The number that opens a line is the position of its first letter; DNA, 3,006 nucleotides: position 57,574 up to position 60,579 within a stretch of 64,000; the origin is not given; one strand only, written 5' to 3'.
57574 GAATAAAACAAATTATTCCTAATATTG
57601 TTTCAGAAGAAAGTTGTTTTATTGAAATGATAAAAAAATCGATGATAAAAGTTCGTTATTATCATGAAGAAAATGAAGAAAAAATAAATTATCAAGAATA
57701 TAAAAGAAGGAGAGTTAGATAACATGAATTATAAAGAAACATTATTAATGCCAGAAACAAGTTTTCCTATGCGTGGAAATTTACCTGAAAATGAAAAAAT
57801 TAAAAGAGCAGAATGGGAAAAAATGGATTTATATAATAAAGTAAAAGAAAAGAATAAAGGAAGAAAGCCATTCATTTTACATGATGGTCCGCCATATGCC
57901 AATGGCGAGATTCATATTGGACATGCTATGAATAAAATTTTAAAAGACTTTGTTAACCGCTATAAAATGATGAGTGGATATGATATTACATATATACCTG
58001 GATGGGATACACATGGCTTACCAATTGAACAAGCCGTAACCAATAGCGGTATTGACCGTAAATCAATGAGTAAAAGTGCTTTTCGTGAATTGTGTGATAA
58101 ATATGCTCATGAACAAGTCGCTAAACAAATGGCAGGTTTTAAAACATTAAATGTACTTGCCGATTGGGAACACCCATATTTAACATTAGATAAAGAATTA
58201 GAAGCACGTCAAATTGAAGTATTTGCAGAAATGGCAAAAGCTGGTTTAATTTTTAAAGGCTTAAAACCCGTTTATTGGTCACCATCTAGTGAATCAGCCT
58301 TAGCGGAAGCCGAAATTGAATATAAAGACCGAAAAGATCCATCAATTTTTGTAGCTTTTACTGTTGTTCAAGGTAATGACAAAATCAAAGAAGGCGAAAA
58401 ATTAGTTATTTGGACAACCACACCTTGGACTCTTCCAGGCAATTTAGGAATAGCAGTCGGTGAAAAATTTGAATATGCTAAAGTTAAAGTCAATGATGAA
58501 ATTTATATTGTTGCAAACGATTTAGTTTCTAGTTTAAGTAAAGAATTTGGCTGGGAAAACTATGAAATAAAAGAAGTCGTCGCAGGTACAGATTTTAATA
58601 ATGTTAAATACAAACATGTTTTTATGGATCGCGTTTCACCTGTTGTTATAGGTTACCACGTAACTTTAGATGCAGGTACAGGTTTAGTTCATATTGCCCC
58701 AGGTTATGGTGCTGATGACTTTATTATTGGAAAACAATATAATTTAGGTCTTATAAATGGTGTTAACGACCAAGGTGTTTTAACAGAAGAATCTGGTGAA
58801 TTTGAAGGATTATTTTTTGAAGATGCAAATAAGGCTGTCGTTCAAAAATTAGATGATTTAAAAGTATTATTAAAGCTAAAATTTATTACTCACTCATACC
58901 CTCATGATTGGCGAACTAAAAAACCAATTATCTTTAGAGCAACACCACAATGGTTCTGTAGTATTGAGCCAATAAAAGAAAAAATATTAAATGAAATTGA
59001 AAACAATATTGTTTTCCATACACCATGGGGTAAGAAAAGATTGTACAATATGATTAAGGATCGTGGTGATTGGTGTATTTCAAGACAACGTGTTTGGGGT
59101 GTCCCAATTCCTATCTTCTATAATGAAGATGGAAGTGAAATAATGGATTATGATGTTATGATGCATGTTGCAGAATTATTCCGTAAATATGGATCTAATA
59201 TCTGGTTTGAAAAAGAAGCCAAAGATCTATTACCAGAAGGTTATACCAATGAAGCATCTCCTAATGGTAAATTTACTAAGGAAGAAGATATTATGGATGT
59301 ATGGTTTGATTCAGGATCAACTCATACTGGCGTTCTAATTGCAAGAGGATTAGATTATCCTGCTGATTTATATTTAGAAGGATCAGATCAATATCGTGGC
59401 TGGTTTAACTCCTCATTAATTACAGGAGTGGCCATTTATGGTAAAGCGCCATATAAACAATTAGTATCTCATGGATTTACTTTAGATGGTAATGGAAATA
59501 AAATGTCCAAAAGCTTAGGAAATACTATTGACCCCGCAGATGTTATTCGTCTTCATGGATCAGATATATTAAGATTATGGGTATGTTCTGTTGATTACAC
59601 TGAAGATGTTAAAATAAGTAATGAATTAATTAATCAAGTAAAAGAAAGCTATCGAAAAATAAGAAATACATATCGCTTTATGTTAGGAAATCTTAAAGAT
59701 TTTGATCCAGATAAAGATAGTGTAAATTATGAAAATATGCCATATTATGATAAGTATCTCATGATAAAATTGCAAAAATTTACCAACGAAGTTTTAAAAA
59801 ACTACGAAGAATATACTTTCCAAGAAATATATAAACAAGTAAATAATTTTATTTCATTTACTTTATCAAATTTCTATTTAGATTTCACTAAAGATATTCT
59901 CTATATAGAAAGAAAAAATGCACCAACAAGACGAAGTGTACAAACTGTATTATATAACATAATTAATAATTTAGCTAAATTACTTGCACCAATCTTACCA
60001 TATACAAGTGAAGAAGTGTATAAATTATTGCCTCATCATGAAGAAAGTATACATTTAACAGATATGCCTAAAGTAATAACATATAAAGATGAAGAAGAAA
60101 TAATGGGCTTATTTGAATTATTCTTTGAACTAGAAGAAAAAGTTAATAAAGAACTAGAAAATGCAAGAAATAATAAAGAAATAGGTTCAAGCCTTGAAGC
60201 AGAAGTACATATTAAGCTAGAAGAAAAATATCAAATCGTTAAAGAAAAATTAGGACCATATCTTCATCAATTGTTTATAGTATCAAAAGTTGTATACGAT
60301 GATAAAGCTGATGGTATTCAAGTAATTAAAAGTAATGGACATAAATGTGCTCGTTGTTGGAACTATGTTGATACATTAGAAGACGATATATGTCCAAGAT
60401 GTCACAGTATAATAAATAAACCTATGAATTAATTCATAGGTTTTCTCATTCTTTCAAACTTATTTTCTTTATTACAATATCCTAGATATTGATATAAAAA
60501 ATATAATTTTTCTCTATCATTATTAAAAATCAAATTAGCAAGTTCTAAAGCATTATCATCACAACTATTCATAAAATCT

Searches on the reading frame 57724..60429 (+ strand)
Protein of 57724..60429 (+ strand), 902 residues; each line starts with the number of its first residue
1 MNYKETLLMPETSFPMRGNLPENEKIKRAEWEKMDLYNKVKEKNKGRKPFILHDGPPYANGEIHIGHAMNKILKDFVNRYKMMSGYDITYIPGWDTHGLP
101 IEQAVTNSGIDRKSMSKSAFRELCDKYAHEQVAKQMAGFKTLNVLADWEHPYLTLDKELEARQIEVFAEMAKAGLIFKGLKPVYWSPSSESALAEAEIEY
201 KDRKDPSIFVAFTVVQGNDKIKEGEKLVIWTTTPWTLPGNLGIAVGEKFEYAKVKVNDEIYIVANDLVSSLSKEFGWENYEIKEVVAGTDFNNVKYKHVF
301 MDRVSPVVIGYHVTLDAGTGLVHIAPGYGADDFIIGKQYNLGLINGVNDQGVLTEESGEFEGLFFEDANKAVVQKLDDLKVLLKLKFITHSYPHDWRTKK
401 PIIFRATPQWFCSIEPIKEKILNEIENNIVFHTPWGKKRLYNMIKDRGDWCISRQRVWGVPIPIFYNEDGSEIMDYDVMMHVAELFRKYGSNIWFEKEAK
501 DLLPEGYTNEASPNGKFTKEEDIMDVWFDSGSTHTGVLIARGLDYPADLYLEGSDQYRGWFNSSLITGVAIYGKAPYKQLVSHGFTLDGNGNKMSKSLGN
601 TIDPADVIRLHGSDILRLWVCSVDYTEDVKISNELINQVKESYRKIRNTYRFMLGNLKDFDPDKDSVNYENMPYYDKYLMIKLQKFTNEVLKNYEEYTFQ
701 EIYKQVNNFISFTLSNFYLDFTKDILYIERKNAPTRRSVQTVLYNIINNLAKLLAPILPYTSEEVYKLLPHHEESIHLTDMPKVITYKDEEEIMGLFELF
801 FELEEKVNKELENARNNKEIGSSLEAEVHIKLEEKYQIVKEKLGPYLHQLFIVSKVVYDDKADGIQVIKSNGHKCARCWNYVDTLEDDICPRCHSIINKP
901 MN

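Call 5: search_protein_families(library=ncbifam, proteins=[window:57724-60429:+], max_evalue=0.1)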
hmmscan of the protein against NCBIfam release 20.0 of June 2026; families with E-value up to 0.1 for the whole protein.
window:57724-60429:+ (902 aa): 20 families
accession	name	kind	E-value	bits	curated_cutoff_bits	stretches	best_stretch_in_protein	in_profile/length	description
TIGR00392.1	ileS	equivalog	1.4e-298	992.9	621.4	1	14-830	2-859/861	isoleucine--tRNA ligase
NF040702.1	ileS_w_GNAT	exception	2.4e-254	846.7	1999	2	260-895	447-1088/1100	isoleucine--tRNA ligase, N-acetyltransferase domain-containing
TIGR00422.1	valS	equivalog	7.9e-140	467.5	612.1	2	299-863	248-791/863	valine--tRNA ligase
NF009687.0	PRK13208.1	equivalog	1.4e-127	426.9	738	2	306-824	254-756/801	valine--tRNA ligase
NF004349.1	PRK05729.1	equivalog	1.6e-119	400.5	704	2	298-859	241-770/860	valine--tRNA ligase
NF000258.1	MupB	exception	2.5e-107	360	1900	1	19-834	5-816/1033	mupirocin-resistant isoleucine--tRNA ligase MupB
NF000257.1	MupA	exception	1.2e-106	357.7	1900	1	29-784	14-774/1024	mupirocin-resistant isoleucine--tRNA ligase MupA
NF011492.0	PRK14900.1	equivalog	1.5e-82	278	1783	2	295-820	253-758/1044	valine--tRNA ligase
NF000540.1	alt_ValS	exception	7e-72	242.6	900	3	359-790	336-762/827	valine--tRNA ligase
NF008957.0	PRK12300.1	subfamily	5.7e-47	160.3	677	2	24-335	10-324/946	leucine--tRNA ligase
TIGR00396.1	leuS_bact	equivalog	3.3e-41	141.3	548.4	4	27-198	10-167/843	leucine--tRNA ligase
TIGR00398.1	metG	equivalog_domain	2.6e-40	138.7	336.35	3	577-778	312-510/530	methionine--tRNA ligase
TIGR00395.1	leuS_arch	equivalog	5.3e-39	133.9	648.5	2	545-838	572-837/938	leucine--tRNA ligase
NF008900.0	PRK12267.1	equivalog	8.6e-30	103.8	598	2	576-820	283-527/648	methionine--tRNA ligase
NF001100.0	PRK00133.1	equivalog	7.8e-28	97.4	587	2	55-131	12-88/676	methionine--tRNA ligase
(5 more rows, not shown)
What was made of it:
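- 57724..60432 (+): ileS (type-1 isoleucyl-tRNA synthetase, 902 aa), last gene of the operon. It matches TIGR00392 at 992.9 bits against a cut-off of 621 (call 5).
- On Isoleucyl-tRNA synthetase (TIGR00392): 992.9 bits against 621.4 (call 5).
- Checked: ileS matches TIGR00392 at 992.9 bits against a cut-off of 621 (call 5).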

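Call 11: find_related_loci(query=window:57724-60429:+, collection=genome_contigs, flank=6000)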
Query window:57724-60429:+ (902 aa) in genome_contigs; peptide patterns used: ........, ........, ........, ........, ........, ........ (x = any residue, [..] = any of these).
592 stretches matched a pattern; 581 encode a relative of the query (tblastn E <= 1e-3); the best 80 are kept; 80 distinct loci.
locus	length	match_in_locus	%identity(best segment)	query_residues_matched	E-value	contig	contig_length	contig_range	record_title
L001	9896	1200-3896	93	1-899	0e+0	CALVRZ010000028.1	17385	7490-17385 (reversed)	MAG: uncultured Bacilli bacterium isolate BRZ_EL__bin60 genome assembly, contig: BRZ_EL__NODE_3077_length_17385_cov_7.40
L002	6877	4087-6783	79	1-897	0e+0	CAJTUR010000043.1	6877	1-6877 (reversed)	MAG TPA_asm: uncultured Bacilli bacterium isolate MGBC108787 genome assembly, contig: MGBC108787.43, whole genome shotgu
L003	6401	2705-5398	79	1-896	0e+0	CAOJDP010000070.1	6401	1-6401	MAG TPA_asm: uncultured Bacillales bacterium isolate SRR15604593_bin.36_metawrap_v1.3_MAG genome assembly, contig: NODE.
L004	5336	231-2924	78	1-901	0e+0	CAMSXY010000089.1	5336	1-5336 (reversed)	MAG TPA_asm: uncultured Bacillales bacterium isolate ERR9465699_bin.50_metawrap_v1.3_MAG genome assembly, contig: NODE.1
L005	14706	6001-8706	77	1-899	0e+0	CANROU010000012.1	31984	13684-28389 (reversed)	MAG: uncultured Bacilli bacterium isolate Lapin-019__bin48 genome assembly, contig: Lapin-019__NODE_776_length_31984_cov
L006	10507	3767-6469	77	1-899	0e+0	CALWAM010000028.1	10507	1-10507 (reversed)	MAG: uncultured Bacilli bacterium isolate BRZ_GD__bin104 genome assembly, contig: BRZ_GD__NODE_7829_length_10507_cov_4.3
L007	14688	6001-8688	70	1-897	0e+0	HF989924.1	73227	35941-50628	Acholeplasma sp. CAG:878 genomic scaffold, scf107, whole genome shotgun sequence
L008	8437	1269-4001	68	1-902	0e+0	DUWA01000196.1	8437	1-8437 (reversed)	MAG TPA_asm: Mycoplasmatota bacterium isolate AS08sgBPME_99 300466_AS08, whole genome shotgun sequence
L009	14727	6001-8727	68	1-899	0e+0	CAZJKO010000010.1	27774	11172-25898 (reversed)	MAG TPA_asm: uncultured Muribaculaceae bacterium isolate SRP287540_co1_54 genome assembly, contig: NODE_1693_length_2777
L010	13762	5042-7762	69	1-898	0e+0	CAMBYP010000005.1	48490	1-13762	MAG: uncultured Tenericutes bacterium isolate SRR17382100_bin.60_metaWRAP_v1.3_MAG genome assembly, contig: ERZ10544632.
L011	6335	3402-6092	69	1-898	0e+0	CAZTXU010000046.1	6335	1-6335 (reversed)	MAG TPA_asm: uncultured Muribaculaceae bacterium isolate binchicken_co370_82 genome assembly, contig: NODE_10426_length_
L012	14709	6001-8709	77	1-902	0e+0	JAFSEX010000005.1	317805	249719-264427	MAG: Bacilli bacterium isolate RGIG3080 Goat_Rectum-5__c36581, whole genome shotgun sequence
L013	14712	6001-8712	69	1-897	0e+0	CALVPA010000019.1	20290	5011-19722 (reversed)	MAG: uncultured Bacilli bacterium isolate E02__bin107 genome assembly, contig: E02__k127_3927742, whole genome shotgun s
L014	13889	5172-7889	69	1-899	0e+0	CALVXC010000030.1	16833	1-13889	MAG: uncultured Bacilli bacterium isolate BRZ_GA__bin52 genome assembly, contig: BRZ_GA__NODE_4892_length_16833_cov_8.31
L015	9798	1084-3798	67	1-898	0e+0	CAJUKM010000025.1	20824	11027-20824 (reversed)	MAG TPA_asm: uncultured Bacilli bacterium isolate MGBC155283 genome assembly, contig: MGBC155283.25, whole genome shotgu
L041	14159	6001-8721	66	1-899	0e+0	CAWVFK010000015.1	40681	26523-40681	MAG: Candidatus Coprosoma sp. isolate metabat2_XCR1_HET_6734_bwa.88 MAG genome assembly, contig: k87_658124, whole genom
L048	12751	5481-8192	67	1-897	0e+0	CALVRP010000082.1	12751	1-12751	MAG: uncultured Bacilli bacterium isolate E03__bin178 genome assembly, contig: E03__k127_2942975, whole genome shotgun s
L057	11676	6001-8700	79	1-897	0e+0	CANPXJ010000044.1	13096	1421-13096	MAG: uncultured Bacilli bacterium isolate Lapin-003-2__bin5 genome assembly, contig: Lapin-003-2__NODE_4303_length_13096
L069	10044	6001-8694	76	1-897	0e+0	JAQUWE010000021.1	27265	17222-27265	MAG: Bacilli bacterium isolate STD2_183 NODE_6209_length_27265_cov_4.768148_Sandtown_D2, whole genome shotgun sequence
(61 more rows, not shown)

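Call 36: search_protein_families(library=pfam, proteins=[L010:2048-3253:+, L010:11089-11988:+, L048:9389-11335:+], max_evalue=0.001)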
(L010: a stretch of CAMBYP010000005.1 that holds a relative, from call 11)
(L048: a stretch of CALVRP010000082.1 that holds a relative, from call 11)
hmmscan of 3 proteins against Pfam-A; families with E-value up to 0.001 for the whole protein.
L010:2048-3253:+ (402 aa): 5 families
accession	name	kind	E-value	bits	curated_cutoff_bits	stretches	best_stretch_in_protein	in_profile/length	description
PF00817.25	IMS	-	1.1e-33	116.6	23.2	1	9-162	2-148/148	impB/mucB/samB family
PF11799.13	IMS_C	-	2.1e-21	76.8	20.7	1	249-358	1-109/109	impB/mucB/samB family C-terminal domain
PF11798.14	IMS_HHH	-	3.6e-07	30.5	24.4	1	176-205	3-32/32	IMS family HHH motif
PF21999.2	IMS_HHH_1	-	4.5e-06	27.5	27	1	188-238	2-53/53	DNA polymerase-iota, thumb domain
PF11731.14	Cdd1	-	3.9e-05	24.2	25.5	1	187-228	9-50/86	Pathogenicity locus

L010:11089-11988:+ (300 aa): 1 family
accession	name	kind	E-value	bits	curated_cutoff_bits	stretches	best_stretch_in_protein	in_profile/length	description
PF00303.24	Thymidylat_synt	-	4.5e-76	255.9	24.3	1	6-299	1-265/266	Thymidylate synthase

L048:9389-11335:+ (649 aa): 8 families
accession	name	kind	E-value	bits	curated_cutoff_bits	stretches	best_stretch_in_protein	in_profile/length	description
PF00580.27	UvrD-helicase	-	9.9e-21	75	23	1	206-481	2-252/271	UvrD/REP helicase N-terminal domain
PF13245.12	AAA_19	-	4.1e-10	40.4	25.1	1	212-481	4-130/134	AAA domain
PF01443.25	Viral_helicase1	-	2.2e-08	34.6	21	1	442-646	59-228/228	Viral superfamily 1 RNA helicase core domain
PF13361.12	UvrD_C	-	4.1e-06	26.9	25.6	1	353-644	119-345/350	UvrD-like helicase C-terminal domain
PF09848.15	SLFN-g3_helicase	-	4.1e-06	26.7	24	0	219-242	2-25/354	Schlafen group 3, DNA/RNA helicase domain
PF13538.12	UvrD_C_2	-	1e-05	25.7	27.4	1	604-645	9-52/52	UvrD-like helicase C-terminal domain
PF02562.22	PhoH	-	4.8e-05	23.4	27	0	432-501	111-179/205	PhoH-like protein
PF00270.35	DEAD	-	0.00014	22.1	26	0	209-277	4-71/167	DEAD/DEAH box helicase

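Call 37: search_protein_families(library=pfam, proteins=[L005:4992-5957:+, L057:5000-5617:+, L069:5441-5974:+, L007:4504-4914:+, L007:4902-6008:+, L041:2425-3162:+, L041:3167-4759:+, L041:4777-5970:+, L003:2323-2574:+, L002:3218-3697:+], max_evalue=0.001)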
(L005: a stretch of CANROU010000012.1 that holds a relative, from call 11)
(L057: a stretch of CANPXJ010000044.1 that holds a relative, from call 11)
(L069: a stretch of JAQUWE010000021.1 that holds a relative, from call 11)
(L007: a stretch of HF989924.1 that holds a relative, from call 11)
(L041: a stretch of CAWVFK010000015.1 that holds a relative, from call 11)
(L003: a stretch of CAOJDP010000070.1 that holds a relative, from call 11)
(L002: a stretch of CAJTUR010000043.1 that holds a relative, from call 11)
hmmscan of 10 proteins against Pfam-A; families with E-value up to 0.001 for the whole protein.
L005:4992-5957:+ (322 aa): 1 family
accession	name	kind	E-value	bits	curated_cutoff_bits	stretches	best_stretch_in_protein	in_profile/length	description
PF01699.29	Na_Ca_ex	-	3.2e-70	235.4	24.9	2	176-317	2-150/151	Sodium/calcium exchanger protein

L057:5000-5617:+ (206 aa): 1 family
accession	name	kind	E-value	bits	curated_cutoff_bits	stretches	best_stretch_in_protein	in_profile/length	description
PF02661.23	Fic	-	5.2e-12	46.9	24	1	34-138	3-93/93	Fic/DOC family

L069:5441-5974:+ (178 aa): 1 family
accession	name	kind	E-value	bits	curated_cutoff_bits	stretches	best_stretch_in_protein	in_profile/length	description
PF01928.26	CYTH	-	7e-08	32.9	23.2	1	2-141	1-155/179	CYTH domain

L007:4504-4914:+ (137 aa): 1 family
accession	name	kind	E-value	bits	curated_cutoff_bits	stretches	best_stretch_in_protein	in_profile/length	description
PF02536.19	mTERF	-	0.00047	19.6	23.1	1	18-93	158-233/314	mTERF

L007:4902-6008:+ (369 aa): 4 families
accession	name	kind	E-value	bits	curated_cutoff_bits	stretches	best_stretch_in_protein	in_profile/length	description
PF02536.19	mTERF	-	1.5e-44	152.6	23.1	3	115-224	151-260/314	mTERF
PF07499.19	RuvA_C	-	5.1e-08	33.7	24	0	9-27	10-28/47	RuvA, C-terminal domain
PF10440.15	WIYLD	-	0.0002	21.5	27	0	71-96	4-29/61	Ubiquitin-binding WIYLD domain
PF18039.7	UBA_6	-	0.00043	20.7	23.5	0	76-94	2-20/42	UBA-like domain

L041:2425-3162:+ (246 aa): 8 families
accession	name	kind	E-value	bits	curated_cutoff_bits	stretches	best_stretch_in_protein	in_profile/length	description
PF00561.26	Abhydrolase_1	-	2.8e-30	106.2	25.8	2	24-118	2-102/245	alpha/beta hydrolase fold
PF12146.15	Hydrolase_4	-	5.2e-22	78.7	27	1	22-230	4-237/239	Serine aminopeptidase, S33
PF12697.13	Abhydrolase_6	-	3.6e-17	64.2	26.3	1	25-230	1-209/217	Alpha/beta hydrolase family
PF20408.4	Abhydrolase_11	-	1.4e-07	31.8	27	1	24-138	4-127/193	Alpha/beta hydrolase domain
PF06342.18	DUF1057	-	1.4e-06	28.1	21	1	23-235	36-253/297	Alpha/beta hydrolase of unknown function (DUF1057)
PF20434.5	BD-FAE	-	3.7e-05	23.8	26.8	1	84-210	86-213/215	BD-FAE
PF03096.20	Ndr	-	0.00029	20.1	23.3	0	51-166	59-182/283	Ndr family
PF10230.15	LIDHydrolase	-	0.00054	20.2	27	0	47-102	32-99/262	Lipid-droplet associated hydrolase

L041:3167-4759:+ (531 aa): 2 families
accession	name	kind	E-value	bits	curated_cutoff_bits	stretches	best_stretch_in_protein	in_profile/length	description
PF08245.18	Mur_ligase_M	-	5.7e-38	131.3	24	1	188-377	1-199/200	Mur ligase middle domain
PF02875.26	Mur_ligase_C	-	1e-12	49.5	28.4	1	400-518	1-122/127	Mur ligase, glutamate ligase domain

L041:4777-5970:+ (398 aa): 6 families
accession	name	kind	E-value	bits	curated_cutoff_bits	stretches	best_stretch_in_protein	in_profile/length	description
PF07478.18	Dala_Dala_lig_C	-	1.7e-43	148.9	24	1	146-363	2-204/204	D-ala D-ala ligase C-terminus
PF01820.27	Dala_Dala_lig_N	-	1.5e-28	100.2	34.6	1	3-128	1-121/121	D-ala D-ala ligase N-terminus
PF02786.22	CPSase_L_D2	-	6.3e-11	42.6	19.8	1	165-232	24-97/211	Carbamoyl-phosphate synthase L chain, ATP binding domain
PF02222.28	ATP-grasp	-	6.3e-10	39.4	27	1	145-234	2-86/179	ATP-grasp domain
PF01071.24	GARS_A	-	0.00013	22.4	27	1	138-225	2-90/194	Phosphoribosylglycinamide synthetase, ATP-grasp (A) domain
PF02655.19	ATP-grasp_3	-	0.00014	22.4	23.2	0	137-224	2-69/160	ATP-grasp domain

L003:2323-2574:+ (84 aa): 1 family
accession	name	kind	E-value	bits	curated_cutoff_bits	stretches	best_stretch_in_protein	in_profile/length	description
PF00133.28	tRNA-synt_1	-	0.00074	18.8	22.7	1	19-56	2-38/414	tRNA synthetases class I (I, L, M and V)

L002:3218-3697:+ (160 aa): 0 families

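Call 43: search_protein_families(library=phrogs, proteins=[L001:365-1195:+], max_evalue=0.1)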
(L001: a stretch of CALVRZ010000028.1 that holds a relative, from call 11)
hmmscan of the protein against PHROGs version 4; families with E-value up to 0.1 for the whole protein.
L001:365-1195:+ (277 aa): 0 families

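Call 44: search_protein_families(library=padloc, proteins=[L001:365-1195:+], max_evalue=0.1)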
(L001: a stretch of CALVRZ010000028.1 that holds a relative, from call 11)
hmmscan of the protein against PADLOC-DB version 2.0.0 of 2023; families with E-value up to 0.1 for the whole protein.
L001:365-1195:+ (277 aa): 0 families

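Call 48: search_solved_structures(query=L003:2323-2574:+, max_evalue=1, show_alignments=2)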
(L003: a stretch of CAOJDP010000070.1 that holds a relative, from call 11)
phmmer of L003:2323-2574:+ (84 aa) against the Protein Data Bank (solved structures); distinct sequences matched with E-value up to 1: 13.
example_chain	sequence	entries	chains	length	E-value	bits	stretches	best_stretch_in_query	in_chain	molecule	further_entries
1ffy_A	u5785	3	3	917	3.3e-06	30.2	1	16-56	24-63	ISOLEUCYL-TRNA SYNTHETASE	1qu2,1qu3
1ile_A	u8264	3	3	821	0.00011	25.3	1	4-61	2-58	ISOLEUCYL-TRNA SYNTHETASE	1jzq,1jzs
9wqs_A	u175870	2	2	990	0.00015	25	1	15-57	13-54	Isoleucine--tRNA ligase, cytoplasmic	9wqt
7d5c_A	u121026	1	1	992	0.00015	25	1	15-57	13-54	Isoleucine--tRNA ligase, cytoplasmic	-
8wnd_A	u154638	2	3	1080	0.00021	24.5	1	15-57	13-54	isoleucine--tRNA ligase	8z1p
8c8w_A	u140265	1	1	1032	0.0029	20.9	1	5-60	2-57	Isoleucine--tRNA ligase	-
8c9d_A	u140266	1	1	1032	0.0044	20.3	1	5-59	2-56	Isoleucine--tRNA ligase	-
8c8v_A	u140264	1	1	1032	0.0044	20.3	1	5-59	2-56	Isoleucine--tRNA ligase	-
8c8u_A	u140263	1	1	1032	0.0045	20.3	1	5-59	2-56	Isoleucine--tRNA ligase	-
9w01_B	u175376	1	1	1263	0.0072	19.6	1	15-57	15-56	Isoleucine--tRNA ligase, cytoplasmic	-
6ldk_A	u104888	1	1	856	0.03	17.6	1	15-57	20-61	Isoleucine--tRNA ligase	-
9p8h_SD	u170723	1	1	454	0.083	16.2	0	42-77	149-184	40S ribosomal protein S3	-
9cpo_A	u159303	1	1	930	0.21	15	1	11-77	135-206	RNA-directed RNA polymerase nsp12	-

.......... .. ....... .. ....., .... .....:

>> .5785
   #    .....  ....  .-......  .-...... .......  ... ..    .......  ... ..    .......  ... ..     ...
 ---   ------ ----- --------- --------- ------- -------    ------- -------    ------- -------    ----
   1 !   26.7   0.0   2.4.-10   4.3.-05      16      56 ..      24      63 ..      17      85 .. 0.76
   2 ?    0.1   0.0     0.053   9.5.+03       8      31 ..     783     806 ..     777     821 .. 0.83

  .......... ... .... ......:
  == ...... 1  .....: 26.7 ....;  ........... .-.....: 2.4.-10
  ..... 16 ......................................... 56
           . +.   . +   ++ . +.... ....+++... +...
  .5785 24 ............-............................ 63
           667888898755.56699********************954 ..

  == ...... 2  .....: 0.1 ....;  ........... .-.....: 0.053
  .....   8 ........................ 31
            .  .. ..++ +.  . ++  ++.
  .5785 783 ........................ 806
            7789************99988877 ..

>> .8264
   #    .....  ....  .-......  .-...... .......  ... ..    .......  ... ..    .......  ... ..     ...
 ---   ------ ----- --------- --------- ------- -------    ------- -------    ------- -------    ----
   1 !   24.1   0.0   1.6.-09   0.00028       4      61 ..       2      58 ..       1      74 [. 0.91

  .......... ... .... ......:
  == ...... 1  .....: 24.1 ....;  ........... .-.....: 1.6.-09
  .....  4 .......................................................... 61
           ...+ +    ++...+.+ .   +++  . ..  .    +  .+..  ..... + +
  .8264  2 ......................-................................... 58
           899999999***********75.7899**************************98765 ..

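Call 55: find_related_loci(query=A5, collection=metagenome_contigs, flank=1500)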
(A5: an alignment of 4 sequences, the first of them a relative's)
Query A5 (402 aa) in metagenome_contigs; peptide patterns used: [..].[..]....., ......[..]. (x = any residue, [..] = any of these).
600 stretches matched a pattern (row limit reached: there are more); 519 encode a relative of the query (tblastn E <= 1e-3); the best 80 are kept; 80 distinct loci.
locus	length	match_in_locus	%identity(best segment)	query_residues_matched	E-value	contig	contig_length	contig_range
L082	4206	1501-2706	99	1-402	0e+0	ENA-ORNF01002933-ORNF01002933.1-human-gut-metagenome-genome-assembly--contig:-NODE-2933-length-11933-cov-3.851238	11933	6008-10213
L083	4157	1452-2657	88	1-402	0e+0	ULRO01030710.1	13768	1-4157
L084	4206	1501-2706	86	1-402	0e+0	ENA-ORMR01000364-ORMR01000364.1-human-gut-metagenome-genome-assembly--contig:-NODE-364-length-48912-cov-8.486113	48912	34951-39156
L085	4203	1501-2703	63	1-401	1e-174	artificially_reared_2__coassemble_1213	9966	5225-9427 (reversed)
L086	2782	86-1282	61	4-402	5e-175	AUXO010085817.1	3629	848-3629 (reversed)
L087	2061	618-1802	63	1-395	3e-177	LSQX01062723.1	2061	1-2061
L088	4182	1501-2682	62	3-396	2e-164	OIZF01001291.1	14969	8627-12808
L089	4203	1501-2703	59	1-401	1e-160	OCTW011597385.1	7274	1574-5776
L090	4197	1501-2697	61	1-402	6e-159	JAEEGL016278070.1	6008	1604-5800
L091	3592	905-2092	61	1-400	4e-162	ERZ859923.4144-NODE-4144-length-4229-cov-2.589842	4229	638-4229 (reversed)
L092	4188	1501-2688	57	1-396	4e-155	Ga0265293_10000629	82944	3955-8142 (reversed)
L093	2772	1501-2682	59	1-396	7e-158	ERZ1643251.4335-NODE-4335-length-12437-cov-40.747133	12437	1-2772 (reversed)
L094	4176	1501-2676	59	1-393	1e-153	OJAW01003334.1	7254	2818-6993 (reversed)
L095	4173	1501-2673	59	3-397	2e-152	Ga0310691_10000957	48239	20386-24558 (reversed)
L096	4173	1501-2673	59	3-397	2e-152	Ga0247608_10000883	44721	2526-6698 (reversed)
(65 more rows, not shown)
